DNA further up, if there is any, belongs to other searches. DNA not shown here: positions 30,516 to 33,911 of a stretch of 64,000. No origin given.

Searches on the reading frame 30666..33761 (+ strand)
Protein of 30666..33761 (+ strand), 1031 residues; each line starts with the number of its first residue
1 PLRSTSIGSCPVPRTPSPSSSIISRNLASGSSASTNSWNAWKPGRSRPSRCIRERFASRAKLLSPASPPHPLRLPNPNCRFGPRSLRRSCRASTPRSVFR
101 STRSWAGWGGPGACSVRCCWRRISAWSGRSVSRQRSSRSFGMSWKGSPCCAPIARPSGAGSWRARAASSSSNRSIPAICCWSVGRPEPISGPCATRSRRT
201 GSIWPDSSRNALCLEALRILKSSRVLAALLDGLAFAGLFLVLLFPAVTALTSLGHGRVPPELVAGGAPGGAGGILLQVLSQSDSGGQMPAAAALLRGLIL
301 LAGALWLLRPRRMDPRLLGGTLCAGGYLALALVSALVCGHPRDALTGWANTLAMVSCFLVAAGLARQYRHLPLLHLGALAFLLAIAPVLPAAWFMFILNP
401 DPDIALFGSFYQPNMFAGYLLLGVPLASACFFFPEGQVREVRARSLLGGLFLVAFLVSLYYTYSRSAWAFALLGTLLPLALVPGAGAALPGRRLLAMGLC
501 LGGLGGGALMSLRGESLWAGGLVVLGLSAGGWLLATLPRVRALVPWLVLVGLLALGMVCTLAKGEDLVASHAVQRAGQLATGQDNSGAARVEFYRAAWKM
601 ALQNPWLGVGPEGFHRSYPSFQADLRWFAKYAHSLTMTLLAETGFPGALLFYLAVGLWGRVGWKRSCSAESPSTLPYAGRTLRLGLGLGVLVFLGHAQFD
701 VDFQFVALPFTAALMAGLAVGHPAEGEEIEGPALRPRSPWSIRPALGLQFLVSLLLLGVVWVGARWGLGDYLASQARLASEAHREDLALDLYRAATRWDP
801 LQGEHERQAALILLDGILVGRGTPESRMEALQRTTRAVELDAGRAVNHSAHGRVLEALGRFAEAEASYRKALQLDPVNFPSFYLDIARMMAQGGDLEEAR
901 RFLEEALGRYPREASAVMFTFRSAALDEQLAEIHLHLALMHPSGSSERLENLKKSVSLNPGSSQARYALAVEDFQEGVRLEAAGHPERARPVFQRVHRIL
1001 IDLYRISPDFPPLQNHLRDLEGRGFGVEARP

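Call 58: search_protein_families(library=pfam, proteins=[window:30666-33761:+], max_evalue=0.001)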
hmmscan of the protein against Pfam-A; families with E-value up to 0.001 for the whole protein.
window:30666-33761:+ (1031 aa): 12 families
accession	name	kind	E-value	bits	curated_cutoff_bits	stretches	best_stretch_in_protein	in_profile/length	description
PF04932.20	Wzy_C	-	1.4e-17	64.3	31.7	1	521-652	18-149/149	O-Antigen ligase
PF07719.23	TPR_2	-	4e-11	42.6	27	1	852-876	8-32/34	Tetratricopeptide repeat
PF13181.12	TPR_8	-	6.9e-09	35.6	25.7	1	851-877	7-33/34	Tetratricopeptide repeat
PF13428.12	TPR_14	-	7.4e-08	32.8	23.5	0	882-916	3-37/44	Tetratricopeptide repeat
PF14559.12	TPR_19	-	2.1e-07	31.6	25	1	857-913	3-58/68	Tetratricopeptide repeat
PF00515.34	TPR_1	-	2.6e-07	30.6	27.8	1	852-876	8-32/34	Tetratricopeptide repeat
PF13432.12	TPR_16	-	2.8e-06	28.1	32.7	1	850-912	2-63/65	Tetratricopeptide repeat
PF13424.12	TPR_12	-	6.5e-06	26.7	30.1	0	829-874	28-74/77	Tetratricopeptide repeat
PF13414.12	TPR_11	-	2.1e-05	24.5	26.8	0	852-879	1-28/42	TPR repeat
PF13174.12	TPR_6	-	0.00022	22.1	26.3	0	884-911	4-31/33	Tetratricopeptide repeat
PF13431.12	TPR_17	-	0.00028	21.4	24.4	0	868-900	2-33/34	Tetratricopeptide repeat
PF13374.12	TPR_10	-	0.00033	21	27.5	0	883-909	5-31/42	Tetratricopeptide repeat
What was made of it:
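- On Wzx/Wzy-, ABC-transporter- or synthase-dependent polysaccharide pathways: A Wzy_C-TPR protein lies 7 kb upstream (30666-33761, call 58), outside the operon.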
